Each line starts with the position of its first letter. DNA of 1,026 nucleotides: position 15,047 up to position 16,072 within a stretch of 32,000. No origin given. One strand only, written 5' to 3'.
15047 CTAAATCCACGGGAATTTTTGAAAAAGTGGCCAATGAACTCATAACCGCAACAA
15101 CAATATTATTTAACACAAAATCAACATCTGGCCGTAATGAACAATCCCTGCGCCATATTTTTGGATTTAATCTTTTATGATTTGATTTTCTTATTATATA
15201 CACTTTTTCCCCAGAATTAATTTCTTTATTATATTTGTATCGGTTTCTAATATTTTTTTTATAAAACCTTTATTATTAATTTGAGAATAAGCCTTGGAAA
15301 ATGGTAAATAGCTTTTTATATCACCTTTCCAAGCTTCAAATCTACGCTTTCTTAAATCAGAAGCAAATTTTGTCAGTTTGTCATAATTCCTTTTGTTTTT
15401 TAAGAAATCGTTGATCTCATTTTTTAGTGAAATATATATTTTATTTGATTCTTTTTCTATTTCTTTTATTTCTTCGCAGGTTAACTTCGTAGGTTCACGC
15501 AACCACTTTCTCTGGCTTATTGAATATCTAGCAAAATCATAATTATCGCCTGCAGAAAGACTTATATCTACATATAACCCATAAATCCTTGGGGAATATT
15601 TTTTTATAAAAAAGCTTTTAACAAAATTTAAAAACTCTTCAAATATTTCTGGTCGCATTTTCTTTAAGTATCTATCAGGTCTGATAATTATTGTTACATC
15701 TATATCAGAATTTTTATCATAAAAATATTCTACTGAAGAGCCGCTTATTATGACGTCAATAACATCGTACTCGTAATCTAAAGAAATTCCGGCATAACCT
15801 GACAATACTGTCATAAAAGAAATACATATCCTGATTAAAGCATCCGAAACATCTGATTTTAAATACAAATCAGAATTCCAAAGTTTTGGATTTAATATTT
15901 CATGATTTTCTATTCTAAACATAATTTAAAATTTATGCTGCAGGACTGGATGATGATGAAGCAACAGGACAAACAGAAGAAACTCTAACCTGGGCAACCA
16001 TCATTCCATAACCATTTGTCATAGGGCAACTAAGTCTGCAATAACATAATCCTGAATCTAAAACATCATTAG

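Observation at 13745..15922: Three translationally coupled, equal-length paralogs of a minimal (Pol-beta-fold) nucleotidyltransferase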

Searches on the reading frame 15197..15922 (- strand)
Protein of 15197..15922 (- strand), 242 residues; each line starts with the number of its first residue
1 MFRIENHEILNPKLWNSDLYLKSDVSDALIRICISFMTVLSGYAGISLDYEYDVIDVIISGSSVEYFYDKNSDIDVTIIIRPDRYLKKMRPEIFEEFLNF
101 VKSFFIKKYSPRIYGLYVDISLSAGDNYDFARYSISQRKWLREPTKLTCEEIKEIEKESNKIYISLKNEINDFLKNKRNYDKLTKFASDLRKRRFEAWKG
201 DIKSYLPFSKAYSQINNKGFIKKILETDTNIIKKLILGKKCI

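Call 4: search_protein_families(library=pfam, proteins=[window:15197-15922:-], max_evalue=10)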
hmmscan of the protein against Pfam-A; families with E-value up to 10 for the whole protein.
window:15197-15922:- (242 aa): 5 families
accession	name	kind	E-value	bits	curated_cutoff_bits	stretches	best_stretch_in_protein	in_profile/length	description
PF01909.29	NTP_transf_2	-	0.00056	20.7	21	1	52-121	12-72/93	Nucleotidyltransferase domain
PF22600.2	MTPAP-like_central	-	0.0039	17.7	27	1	52-85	37-70/139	Poly(A) RNA polymerase, mitochondrial-like, central palm domain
PF06574.18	FAD_syn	-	0.0086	16.3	27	1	165-238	44-114/158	FAD synthetase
PF18765.7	Polbeta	-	1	10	26.9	1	53-83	12-42/93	Polymerase beta, Nucleotidyltransferase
PF21408.2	MTR4-like_stalk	-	2.7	8.7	24.2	1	150-185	22-57/64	Exosome RNA helicase MTR4-like, stalk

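Call 5: search_protein_families(library=phrogs, proteins=[window:15197-15922:-], max_evalue=1)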
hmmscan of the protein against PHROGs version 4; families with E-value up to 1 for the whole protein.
window:15197-15922:- (242 aa): 5 families
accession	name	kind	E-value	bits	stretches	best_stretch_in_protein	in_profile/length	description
phrog_36119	-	unknown function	8.8e-17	62.3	1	3-174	18-183/247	-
phrog_23884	-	unknown function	0.055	14.1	0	140-157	18-35/42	-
phrog_24326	-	unknown function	0.15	13.2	1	126-174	14-62/71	-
phrog_34190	-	unknown function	0.44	12.1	1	87-132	46-92/101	-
phrog_31805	-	unknown function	0.64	11.4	0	20-88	6-78/93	-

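Call 7: search_protein_families(library=ncbifam, proteins=[window:15197-15922:-], max_evalue=1)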
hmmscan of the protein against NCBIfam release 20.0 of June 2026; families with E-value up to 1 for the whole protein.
window:15197-15922:- (242 aa): 2 families
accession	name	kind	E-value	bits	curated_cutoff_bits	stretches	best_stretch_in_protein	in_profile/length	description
NF040813.1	pro_dh_Thprot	equivalog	0.0031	16.7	600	1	134-175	83-124/362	D-proline dehydrogenase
NF004162.0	PRK05627.1-5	equivalog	0.11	11.9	241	1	152-239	33-118/304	bifunctional riboflavin kinase/FAD synthetase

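Call 8: search_protein_families(library=padloc, proteins=[window:15197-15922:-], max_evalue=1)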
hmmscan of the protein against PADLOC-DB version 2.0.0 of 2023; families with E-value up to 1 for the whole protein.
window:15197-15922:- (242 aa): 1 family
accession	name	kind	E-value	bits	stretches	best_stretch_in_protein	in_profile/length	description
PDLC04906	PDC-S09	-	0.026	12.9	1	48-89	18-61/98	-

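Call 11: find_homologous_proteins(query=window:15197-15922:-, max_evalue=0.001)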
Query window:15197-15922:- (242 aa): 16 proteins with E <= 0.001 among 949 candidates.
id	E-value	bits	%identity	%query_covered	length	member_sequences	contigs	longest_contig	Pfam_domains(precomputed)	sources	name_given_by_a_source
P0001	8.8e-154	528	100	100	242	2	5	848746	-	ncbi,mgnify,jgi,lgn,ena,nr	ncbi:MAG TPA: hypothetical protein PKJ33_02555 [Alphaproteobacteria bacterium]|mgnify:CR=1 FL=1|nr:h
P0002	4.9e-84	300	56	99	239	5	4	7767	-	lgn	-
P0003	8.2e-84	299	57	99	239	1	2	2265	-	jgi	jgi:hypothetical protein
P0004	2.1e-80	288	56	99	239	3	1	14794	-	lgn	-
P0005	1.7e-79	285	55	99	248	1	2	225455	PF01909.30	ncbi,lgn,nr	ncbi:MAG: nucleotidyltransferase domain-containing protein [Alphaproteobacteria bacterium]|nr:nucleo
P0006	1.3e-78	282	55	99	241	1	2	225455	-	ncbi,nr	ncbi:MAG: nucleotidyltransferase domain-containing protein [Alphaproteobacteria bacterium]|nr:nucleo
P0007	2.6e-10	59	34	65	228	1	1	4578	PF01909.30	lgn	-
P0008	6.3e-10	57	36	62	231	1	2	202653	-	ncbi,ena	-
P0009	8.9e-10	57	36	62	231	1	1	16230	-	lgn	-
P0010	1.1e-9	57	27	93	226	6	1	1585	-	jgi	-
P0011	1.2e-9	57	36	62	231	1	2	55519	-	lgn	-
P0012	1.2e-9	57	36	62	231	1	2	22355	-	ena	-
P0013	1.5e-9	56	38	58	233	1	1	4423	-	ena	-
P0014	1.9e-9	56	36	62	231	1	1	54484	-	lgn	-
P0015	5.6e-7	48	31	57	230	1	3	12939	-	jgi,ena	jgi:hypothetical protein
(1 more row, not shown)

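Call 13: find_encoding_contigs(protein=P0005, flank=8000, max_places=3)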
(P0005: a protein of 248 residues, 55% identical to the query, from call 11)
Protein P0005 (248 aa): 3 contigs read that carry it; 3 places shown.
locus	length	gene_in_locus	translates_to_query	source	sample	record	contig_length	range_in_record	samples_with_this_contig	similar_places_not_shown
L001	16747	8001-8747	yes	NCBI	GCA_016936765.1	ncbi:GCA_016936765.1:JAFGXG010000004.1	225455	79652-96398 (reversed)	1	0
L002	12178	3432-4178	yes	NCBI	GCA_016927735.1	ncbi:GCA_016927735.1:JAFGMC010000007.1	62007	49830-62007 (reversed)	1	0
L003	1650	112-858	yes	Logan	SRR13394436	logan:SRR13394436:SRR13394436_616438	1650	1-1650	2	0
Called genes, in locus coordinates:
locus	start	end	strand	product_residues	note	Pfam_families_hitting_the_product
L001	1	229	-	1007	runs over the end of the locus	-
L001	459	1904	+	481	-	PF17251:Pom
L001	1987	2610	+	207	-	-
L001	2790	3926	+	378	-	-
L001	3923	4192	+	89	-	-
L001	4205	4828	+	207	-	-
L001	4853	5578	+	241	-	-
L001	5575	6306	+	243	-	-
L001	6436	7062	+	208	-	-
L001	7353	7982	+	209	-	-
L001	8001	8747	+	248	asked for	PF01909:NTP_transf_2 (faint)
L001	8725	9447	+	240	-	-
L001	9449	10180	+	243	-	-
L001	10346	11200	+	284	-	PF00318:Ribosomal_S2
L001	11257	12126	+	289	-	PF00889:EF_TS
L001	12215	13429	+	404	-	PF00579:tRNA-synt_1b, PF22421:SYY_C-terminal, PF01479:S4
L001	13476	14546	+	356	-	PF01551:Peptidase_M23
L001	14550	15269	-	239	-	PF02661:Fic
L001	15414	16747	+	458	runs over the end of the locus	PF22694:CtpB_N-like, PF00595:PDZ, PF13180:PDZ_2, PF17820:PDZ_6, PF03572:Peptidase_S41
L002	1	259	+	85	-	?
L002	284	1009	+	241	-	-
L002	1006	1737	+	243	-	-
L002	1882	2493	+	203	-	-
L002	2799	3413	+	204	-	-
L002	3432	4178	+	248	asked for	PF01909:NTP_transf_2 (faint)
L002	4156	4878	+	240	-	-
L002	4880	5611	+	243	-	-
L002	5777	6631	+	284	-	PF00318:Ribosomal_S2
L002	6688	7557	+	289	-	PF00889:EF_TS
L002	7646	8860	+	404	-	PF00579:tRNA-synt_1b, PF22421:SYY_C-terminal, PF01479:S4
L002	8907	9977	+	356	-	PF01551:Peptidase_M23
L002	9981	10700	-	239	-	PF02661:Fic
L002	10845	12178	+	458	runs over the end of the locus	PF22694:CtpB_N-like, PF00595:PDZ, PF13180:PDZ_2, PF17820:PDZ_6, PF03572:Peptidase_S41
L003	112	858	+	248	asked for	PF01909:NTP_transf_2 (faint)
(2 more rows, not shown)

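Call 16: search_dna_similar(query=window:15197-15922:-, collection=phages, mode=protein, max_evalue=0.001, max_rows=30)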
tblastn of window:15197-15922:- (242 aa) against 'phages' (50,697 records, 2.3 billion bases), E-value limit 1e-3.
Records with a match: 16; places in all: 16; records where one place covers at least 80% of the query: 3.
Best place of each record, by identity: <60% 16.
By first word of the organism name: Synechococcus 13; Caulobacter 2; Marine 1.
By host as written in the record: Synechococcus sp. MW02 8; Synechococcus sp. LC16 2; Caulobacter crescentus CB15 2; Synechococcus sp. WH 7803 1; Synechococcus sp. CRE1902 1; Synechococcus sp. 1; - 1.
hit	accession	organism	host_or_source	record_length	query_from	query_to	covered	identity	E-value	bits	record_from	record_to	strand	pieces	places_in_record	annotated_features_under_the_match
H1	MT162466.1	Synechococcus phage S-N03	Synechococcus sp. MW02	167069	4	224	91%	25.6%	1e-9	64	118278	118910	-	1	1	hypothetical protein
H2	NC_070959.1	Synechococcus phage S-N03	Synechococcus sp. MW02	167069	4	224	91%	25.6%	1e-9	64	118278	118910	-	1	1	hypothetical protein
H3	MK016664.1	Synechococcus phage S-B68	Synechococcus sp. WH 7803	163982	4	224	91%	24.4%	4e-7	56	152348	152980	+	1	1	hypothetical protein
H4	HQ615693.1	Synechococcus phage S-CRM01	Synechococcus sp. LC16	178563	2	147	60%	32.0%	2e-8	60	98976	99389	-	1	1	hypothetical protein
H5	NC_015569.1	Synechococcus phage S-CRM01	Synechococcus sp. LC16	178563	2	147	60%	32.0%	2e-8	60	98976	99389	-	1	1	hypothetical protein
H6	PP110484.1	Synechococcus phage MA01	Synechococcus sp. MW02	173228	4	146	59%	30.4%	2e-8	60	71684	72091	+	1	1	hypothetical protein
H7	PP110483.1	Synechococcus phage MA10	Synechococcus sp. MW02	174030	4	146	59%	30.4%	2e-8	60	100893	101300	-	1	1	hypothetical protein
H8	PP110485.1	Synechococcus phage ME01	Synechococcus sp. MW02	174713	4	146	59%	30.4%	2e-8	60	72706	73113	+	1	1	hypothetical protein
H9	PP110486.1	Synechococcus phage MC09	Synechococcus sp. MW02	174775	4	146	59%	30.4%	3e-8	60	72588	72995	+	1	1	hypothetical protein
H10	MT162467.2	Synechococcus phage S-H34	Synechococcus sp. MW02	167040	4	146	59%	30.4%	4e-8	59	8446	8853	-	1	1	hypothetical protein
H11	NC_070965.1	Synechococcus phage S-H34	Synechococcus sp. MW02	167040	4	146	59%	30.4%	4e-8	59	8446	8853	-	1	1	hypothetical protein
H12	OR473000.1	Synechococcus phage S-CREM2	Synechococcus sp. CRE1902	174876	4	145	59%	30.6%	5e-7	56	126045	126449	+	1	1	hypothetical protein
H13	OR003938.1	Synechococcus phage DSL-LC03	Synechococcus sp.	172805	5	145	58%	28.8%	2e-7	57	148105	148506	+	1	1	nucleotidyl transferase domain containing protein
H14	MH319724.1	Marine virus AG-345-D19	single cell amplified by WGA-X; seawater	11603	10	146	57%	27.9%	2e-6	54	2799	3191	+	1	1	record has no annotation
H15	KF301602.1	Caulobacter phage Cr30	Caulobacter crescentus CB15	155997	2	84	34%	32.5%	5e-5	50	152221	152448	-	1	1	hypothetical protein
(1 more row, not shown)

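Call 17: get_annotated_region(hit=H4, flank=4000)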
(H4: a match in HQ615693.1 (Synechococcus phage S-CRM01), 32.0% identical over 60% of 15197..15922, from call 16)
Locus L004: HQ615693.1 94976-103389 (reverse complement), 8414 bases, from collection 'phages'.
description: Synechococcus phage S-CRM01, complete genome.
organism: Synechococcus phage S-CRM01 (NCBI taxid 1026955)
taxonomy: Viruses; Duplodnaviria; Heunggongvirae; Uroviricota; Caudoviricetes; Kyanoviridae
host: Synechococcus sp. LC16; source: Copco Reservoir, Klamath River; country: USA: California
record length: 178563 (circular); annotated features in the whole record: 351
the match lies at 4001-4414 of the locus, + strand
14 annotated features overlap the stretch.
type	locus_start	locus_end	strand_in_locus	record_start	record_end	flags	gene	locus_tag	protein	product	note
CDS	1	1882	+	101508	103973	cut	-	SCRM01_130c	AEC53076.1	serine/threonine kinase PKN8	-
CDS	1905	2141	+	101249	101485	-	-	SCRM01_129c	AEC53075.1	hypothetical protein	g129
CDS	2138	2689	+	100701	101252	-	-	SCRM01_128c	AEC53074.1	hypothetical protein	g128; T4-like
CDS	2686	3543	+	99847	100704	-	-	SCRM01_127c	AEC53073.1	hypothetical cyanophage protein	g127; T4-like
CDS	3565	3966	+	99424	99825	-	-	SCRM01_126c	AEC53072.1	hypothetical protein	g126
CDS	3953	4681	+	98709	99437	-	-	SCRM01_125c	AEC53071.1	hypothetical protein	g125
CDS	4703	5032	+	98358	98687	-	-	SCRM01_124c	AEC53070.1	hypothetical protein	g124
CDS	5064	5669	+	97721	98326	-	-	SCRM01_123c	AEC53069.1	hypothetical protein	hypothetical cyanobacterial protein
CDS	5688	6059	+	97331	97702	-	-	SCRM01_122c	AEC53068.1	hypothetical cyanophage protein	g122; T4-like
regulatory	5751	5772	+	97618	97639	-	-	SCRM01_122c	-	terminator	Rho independent terminator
CDS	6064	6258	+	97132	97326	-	-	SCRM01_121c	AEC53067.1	hypothetical protein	g121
regulatory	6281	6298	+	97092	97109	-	-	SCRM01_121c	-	terminator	Rho independent terminator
CDS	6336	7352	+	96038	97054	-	gp61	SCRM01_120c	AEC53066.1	DNA primase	g120; T4-like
CDS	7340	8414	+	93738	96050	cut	nrdA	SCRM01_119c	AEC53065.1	ribonucleotide-diphosphate reductase subunit A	g119; T4-like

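Call 18: get_annotated_region(hit=H1, flank=4000)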
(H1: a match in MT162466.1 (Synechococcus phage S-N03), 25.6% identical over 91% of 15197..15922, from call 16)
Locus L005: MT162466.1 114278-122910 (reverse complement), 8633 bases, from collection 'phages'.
description: Synechococcus phage S-N03, complete genome.
organism: Synechococcus phage S-N03 (NCBI taxid 2718943)
taxonomy: Viruses; Duplodnaviria; Heunggongvirae; Uroviricota; Caudoviricetes; Kyanoviridae; Huanghaivirus; Huanghaivirus snothree
host: Synechococcus sp. MW02; source: -; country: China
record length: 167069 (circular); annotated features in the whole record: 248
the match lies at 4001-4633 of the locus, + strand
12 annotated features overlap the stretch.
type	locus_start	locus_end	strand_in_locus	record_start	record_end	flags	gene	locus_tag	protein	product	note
CDS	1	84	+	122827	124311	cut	-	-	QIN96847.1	RNA-DNA + DNA-DNA helicase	-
CDS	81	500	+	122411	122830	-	-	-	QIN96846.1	hypothetical protein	-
CDS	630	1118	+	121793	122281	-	-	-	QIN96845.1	RNA polymerase sigma factor for late transcription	-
CDS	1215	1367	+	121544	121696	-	-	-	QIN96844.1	hypothetical protein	-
CDS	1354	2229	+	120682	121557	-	-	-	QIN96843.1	hypothetical protein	-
CDS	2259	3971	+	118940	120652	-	-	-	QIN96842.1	hypothetical protein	-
CDS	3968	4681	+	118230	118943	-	-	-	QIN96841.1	hypothetical protein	-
CDS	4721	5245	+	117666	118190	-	-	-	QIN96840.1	hypothetical protein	-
CDS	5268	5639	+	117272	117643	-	-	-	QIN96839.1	hypothetical protein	-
CDS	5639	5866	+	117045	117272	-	-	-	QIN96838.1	structural protein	-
CDS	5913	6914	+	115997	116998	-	-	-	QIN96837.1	DNA primase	-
CDS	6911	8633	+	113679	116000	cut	-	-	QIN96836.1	ribonucleotide-diphosphate reductase subunit A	-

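Call 19: get_annotated_region(hit=H15, flank=4000)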
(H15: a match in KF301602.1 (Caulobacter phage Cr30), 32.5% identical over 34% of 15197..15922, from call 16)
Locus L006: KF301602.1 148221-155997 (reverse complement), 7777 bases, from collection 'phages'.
description: Caulobacter phage Cr30, complete genome.
organism: Caulobacter phage Cr30 (NCBI taxid 1357714)
taxonomy: Viruses; Duplodnaviria; Heunggongvirae; Uroviricota; Caudoviricetes
host: Caulobacter crescentus CB15; source: pond water; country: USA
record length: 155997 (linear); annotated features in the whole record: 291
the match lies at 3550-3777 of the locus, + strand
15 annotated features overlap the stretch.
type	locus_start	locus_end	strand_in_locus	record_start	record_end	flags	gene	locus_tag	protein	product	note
CDS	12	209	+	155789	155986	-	-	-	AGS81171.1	hypothetical protein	-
CDS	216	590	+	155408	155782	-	-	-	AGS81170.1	hypothetical protein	-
CDS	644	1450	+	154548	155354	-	-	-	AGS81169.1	ribonuclease H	phage T4-like protein Rnh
CDS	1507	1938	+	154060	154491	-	-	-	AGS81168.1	hypothetical protein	-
CDS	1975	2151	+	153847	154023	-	-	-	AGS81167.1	hypothetical protein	-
CDS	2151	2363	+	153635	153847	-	-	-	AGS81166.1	hypothetical protein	-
CDS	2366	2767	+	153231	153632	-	-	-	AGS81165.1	TagD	-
tRNA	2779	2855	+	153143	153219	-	-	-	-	tRNA-Pro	anticodon TGG; discovered using tRNAscanSE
CDS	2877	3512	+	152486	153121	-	-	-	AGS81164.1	lytic enzyme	-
CDS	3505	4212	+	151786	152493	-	-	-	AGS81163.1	hypothetical protein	-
CDS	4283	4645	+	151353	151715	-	-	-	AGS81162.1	hypothetical protein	-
tRNA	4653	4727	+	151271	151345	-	-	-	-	tRNA-Met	anticodon CAT; discovered using tRNAscanSE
CDS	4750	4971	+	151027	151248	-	-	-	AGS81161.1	hypothetical protein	-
CDS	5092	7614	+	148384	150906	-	-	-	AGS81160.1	DNA polymerase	-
CDS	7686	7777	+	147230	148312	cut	-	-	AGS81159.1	recombination protein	-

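Call 24: predict_structure(alignment_id=A2)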
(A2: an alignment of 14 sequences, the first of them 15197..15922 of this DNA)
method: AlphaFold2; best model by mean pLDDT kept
length: 242 residues; sequences in the alignment: 14
mean_pLDDT: 84.0   pTM: 0.77
mean pLDDT of the five models: 84.0, 83.5, 82.7, 81.4, 80.2
residues with pLDDT >= 90: 87; 70-90: 138; 50-70: 8; < 50: 9
segments of 3 or more residues with pLDDT < 50: 1-6, 240-242
pLDDT, mean of each block of 10 residues (from residue 1): 44 84 93 95 92 91 74 89 91 87 89 89 77 90 84 91 94 83 83 78 85 89 84 68 40
secondary structure, 60 per line:
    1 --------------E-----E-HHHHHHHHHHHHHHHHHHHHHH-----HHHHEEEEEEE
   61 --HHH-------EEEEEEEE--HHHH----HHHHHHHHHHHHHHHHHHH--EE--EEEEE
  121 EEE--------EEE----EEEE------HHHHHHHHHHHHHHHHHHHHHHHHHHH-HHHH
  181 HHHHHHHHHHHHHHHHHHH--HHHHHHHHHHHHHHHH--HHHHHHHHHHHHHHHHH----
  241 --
elements in order: H23-44 H50-53 E54-60 E73-80 H83-86 H91-109 E116-123 E132-134 E139-142 H149-175 H177-199 H202-217 H220-236

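Call 26: search_protein_representatives(alignment_id=A2)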
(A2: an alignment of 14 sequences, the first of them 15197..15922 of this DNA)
Query: 14 sequences, 239 profile positions. Proteins with E-value up to 0.001 (for the whole library): 4462; up to 1e-10: 3426; up to 1e-30: 2026. The best 150 are listed.
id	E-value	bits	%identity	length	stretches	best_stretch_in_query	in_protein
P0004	8.6e-100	349.4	-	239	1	1-239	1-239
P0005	2.4e-97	341.4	-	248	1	1-238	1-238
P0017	4.9e-84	297.8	-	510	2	3-237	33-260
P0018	3.9e-75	268.7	-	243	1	1-237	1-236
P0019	6.7e-75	267.9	-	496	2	4-237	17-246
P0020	9.5e-74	264.2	-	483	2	1-237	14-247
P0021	2.2e-73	263.0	-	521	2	3-225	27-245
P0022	7.1e-70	251.5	-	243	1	1-238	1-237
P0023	1.4e-67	244.0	-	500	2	1-237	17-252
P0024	2.4e-65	236.6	-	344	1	3-239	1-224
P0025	2.7e-65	236.5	-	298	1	3-239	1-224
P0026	5.8e-65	235.4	-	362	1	3-238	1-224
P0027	8.6e-65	234.8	-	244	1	1-237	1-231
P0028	1.6e-64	233.9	-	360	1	3-239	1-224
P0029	3.1e-64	233.0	-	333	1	4-238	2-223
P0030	5.1e-64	232.3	-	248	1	2-237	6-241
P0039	2.5e-53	197.3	-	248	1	3-237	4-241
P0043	6.4e-53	196.0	-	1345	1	2-238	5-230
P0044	1.1e-52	195.2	-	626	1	4-238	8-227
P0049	3.1e-52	193.7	-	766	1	4-238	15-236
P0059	6.6e-51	189.4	-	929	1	4-238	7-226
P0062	8.8e-51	189.0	-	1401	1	8-238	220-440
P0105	6.6e-49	182.8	-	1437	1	4-238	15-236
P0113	8.6e-49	182.4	-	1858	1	3-238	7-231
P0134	2.2e-48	181.1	-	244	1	4-238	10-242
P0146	3.7e-48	180.4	-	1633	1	4-238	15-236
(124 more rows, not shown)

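Call 29: search_protein_families(library=pfam, proteins=[P0043, P0062, P0113, P0146, P0105, P0049, P0059, P0044], max_evalue=0.001)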
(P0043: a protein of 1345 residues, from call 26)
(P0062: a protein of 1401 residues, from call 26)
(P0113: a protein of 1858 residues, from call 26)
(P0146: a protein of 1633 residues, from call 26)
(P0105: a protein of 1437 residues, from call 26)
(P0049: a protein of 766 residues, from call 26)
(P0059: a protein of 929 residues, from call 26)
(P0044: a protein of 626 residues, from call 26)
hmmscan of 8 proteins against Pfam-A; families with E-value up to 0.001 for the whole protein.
P0043 (1345 aa): 0 families

P0062 (1401 aa): 0 families

P0113 (1858 aa): 2 families
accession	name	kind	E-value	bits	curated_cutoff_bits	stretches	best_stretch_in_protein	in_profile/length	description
PF18760.7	ART-PolyVal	-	3.9e-29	102.6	31.2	1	1682-1834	1-139/140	ADP-Ribosyltransferase in polyvalent proteins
PF13306.12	LRR_5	-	2.5e-20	73.1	27.7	1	680-761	2-82/127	BspA type Leucine rich repeat region (6 copies)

P0146 (1633 aa): 1 family
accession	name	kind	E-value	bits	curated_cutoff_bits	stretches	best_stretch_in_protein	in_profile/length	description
PF12224.13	Amidoligase_2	-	1.7e-09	38.4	22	1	870-1061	13-227/245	Putative amidoligase enzyme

P0105 (1437 aa): 1 family
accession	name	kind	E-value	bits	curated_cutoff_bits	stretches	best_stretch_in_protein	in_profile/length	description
PF12224.13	Amidoligase_2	-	2.9e-06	27.8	22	1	827-978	18-185/245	Putative amidoligase enzyme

P0049 (766 aa): 2 families
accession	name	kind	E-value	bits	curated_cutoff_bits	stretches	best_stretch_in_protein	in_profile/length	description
PF01966.28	HD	-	7e-06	26.8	22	1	583-674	1-113/116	HD domain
PF13328.12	HD_4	-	0.00087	19.5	27.2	0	568-651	4-83/156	HD domain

P0059 (929 aa): 2 families
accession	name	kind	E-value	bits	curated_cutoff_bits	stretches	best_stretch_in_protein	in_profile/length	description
PF18907.5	DUF5662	-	8.6e-21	74.6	27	1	259-423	2-152/156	Family of unknown function (DUF5662)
PF23780.1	S-AdoMet_lyase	-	1.5e-09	38.3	28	1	705-801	8-105/133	S-Adenosylmethionine lyase family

P0044 (626 aa): 1 family
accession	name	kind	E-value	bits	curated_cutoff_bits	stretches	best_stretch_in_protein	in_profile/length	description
PF18907.5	DUF5662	-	1e-22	80.9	27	1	254-418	2-152/156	Family of unknown function (DUF5662)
